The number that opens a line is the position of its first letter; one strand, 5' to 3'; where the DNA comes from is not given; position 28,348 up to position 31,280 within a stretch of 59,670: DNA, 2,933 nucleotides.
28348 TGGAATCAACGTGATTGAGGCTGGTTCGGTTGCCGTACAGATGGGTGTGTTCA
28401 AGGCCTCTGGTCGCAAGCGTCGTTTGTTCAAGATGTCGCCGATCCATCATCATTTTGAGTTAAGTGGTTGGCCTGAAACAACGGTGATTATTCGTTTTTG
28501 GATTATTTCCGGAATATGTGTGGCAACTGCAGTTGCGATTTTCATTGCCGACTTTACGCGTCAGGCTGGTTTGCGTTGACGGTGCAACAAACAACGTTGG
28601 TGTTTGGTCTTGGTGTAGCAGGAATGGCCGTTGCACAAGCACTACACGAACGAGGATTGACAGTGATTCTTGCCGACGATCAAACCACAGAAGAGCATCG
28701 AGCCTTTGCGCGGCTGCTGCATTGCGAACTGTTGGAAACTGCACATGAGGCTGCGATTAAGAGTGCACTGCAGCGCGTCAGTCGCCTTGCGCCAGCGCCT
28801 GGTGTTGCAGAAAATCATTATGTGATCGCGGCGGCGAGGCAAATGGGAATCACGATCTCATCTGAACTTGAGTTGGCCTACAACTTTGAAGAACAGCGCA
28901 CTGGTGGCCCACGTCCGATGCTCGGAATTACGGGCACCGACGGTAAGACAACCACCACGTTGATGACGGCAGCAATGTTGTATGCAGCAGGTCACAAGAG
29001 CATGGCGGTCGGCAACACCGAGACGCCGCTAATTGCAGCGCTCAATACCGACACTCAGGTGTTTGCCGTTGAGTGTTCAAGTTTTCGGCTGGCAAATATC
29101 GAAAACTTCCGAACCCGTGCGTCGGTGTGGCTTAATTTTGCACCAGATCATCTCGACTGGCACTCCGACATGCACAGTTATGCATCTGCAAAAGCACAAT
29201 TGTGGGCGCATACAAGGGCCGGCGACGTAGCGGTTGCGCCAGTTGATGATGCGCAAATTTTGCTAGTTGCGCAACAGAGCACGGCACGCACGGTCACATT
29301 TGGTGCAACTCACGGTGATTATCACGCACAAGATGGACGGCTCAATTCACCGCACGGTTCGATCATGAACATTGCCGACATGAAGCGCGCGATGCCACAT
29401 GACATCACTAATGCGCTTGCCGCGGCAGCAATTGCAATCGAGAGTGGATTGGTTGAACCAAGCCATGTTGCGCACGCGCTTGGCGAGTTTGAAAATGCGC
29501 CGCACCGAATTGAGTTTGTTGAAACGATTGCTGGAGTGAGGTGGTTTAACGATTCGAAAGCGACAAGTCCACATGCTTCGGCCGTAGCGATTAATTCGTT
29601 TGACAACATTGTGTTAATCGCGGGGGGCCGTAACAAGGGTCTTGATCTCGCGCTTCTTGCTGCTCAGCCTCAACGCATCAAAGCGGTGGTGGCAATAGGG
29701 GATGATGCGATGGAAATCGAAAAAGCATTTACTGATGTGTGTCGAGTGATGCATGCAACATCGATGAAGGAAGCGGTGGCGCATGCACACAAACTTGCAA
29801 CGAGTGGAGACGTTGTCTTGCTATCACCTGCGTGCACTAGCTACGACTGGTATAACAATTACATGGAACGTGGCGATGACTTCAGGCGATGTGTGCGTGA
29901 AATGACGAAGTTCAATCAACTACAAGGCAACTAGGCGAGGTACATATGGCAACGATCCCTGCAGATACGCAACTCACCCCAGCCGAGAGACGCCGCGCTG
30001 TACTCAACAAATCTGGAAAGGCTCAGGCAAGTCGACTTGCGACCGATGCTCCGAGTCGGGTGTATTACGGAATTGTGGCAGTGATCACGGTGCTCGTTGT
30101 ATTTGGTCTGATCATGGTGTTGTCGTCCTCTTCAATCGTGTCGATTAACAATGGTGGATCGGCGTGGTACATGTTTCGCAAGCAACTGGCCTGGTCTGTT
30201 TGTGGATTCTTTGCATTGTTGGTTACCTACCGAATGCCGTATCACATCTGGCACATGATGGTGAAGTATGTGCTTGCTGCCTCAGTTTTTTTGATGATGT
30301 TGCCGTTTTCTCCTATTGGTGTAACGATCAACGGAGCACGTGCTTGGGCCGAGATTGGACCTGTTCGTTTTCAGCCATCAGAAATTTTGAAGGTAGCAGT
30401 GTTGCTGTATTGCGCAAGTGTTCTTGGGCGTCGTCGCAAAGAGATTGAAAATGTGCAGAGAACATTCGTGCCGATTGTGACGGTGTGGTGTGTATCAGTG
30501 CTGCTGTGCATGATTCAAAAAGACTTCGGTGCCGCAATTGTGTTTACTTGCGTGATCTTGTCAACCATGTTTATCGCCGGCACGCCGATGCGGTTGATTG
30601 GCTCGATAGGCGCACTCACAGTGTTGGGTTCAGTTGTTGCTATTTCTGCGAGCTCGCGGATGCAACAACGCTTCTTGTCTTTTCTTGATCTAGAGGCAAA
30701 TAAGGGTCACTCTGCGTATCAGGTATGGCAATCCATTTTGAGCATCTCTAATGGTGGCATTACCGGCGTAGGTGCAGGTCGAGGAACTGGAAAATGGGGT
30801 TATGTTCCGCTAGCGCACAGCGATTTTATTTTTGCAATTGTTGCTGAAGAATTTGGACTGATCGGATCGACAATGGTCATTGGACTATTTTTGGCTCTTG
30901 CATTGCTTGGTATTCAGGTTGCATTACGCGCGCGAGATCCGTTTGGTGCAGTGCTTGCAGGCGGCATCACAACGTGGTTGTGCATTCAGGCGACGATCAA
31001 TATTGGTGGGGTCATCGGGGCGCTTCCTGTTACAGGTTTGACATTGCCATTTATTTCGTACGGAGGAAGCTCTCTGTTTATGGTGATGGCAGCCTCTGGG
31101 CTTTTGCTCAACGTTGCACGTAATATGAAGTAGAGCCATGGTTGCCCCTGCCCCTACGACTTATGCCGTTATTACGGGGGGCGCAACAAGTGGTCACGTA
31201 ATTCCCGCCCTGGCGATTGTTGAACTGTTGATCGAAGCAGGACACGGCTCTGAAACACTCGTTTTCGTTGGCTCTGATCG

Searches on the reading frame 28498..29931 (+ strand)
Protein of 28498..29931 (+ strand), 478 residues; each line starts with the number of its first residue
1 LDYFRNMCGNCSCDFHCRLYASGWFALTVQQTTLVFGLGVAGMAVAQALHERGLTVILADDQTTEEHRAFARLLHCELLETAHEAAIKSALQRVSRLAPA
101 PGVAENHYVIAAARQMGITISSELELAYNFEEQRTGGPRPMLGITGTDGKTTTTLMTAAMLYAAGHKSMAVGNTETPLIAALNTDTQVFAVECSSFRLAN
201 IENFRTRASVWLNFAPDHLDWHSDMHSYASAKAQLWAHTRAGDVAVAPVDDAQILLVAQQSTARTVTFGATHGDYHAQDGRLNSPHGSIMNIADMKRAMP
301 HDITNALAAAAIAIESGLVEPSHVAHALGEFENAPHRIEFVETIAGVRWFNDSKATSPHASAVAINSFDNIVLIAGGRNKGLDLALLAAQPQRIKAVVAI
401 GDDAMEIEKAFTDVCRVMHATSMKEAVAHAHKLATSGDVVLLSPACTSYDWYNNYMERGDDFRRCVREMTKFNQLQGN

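Call 28: search_protein_families(library=pfam, proteins=[window:28498-29931:+], max_evalue=0.001)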
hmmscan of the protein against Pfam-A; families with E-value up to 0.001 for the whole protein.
window:28498-29931:+ (478 aa): 3 families
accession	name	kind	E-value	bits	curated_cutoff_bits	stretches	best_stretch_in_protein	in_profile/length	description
PF08245.18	Mur_ligase_M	-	1.6e-25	90.7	24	1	144-313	1-200/200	Mur ligase middle domain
PF02875.26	Mur_ligase_C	-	5.2e-14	53.6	28.4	1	336-446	1-127/127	Mur ligase, glutamate ligase domain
PF21799.2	MurD-like_N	-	1.8e-07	31.8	27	1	32-120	2-86/88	Mur ligase MurD-like, N-terminal domain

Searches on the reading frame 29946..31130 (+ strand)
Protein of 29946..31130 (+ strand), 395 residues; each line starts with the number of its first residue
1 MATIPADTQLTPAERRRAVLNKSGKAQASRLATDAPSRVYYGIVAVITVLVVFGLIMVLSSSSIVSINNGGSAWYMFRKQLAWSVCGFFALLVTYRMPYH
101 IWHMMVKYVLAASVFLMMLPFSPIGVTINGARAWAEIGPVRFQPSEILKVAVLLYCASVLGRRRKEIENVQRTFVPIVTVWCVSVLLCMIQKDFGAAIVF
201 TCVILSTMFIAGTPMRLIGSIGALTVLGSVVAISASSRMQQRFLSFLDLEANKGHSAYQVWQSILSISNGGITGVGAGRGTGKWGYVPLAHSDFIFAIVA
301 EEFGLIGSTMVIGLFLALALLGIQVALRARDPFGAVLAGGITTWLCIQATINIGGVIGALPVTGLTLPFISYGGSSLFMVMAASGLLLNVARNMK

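Call 28: search_protein_families(library=pfam, proteins=[window:29946-31130:+], max_evalue=0.001)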
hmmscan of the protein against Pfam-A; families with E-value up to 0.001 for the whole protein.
window:29946-31130:+ (395 aa): 1 family
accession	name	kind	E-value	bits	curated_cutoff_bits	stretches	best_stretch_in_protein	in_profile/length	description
PF01098.24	FTSW_RODA_SPOVE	-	8.2e-100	334.7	26.4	1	44-394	5-354/356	Cell cycle protein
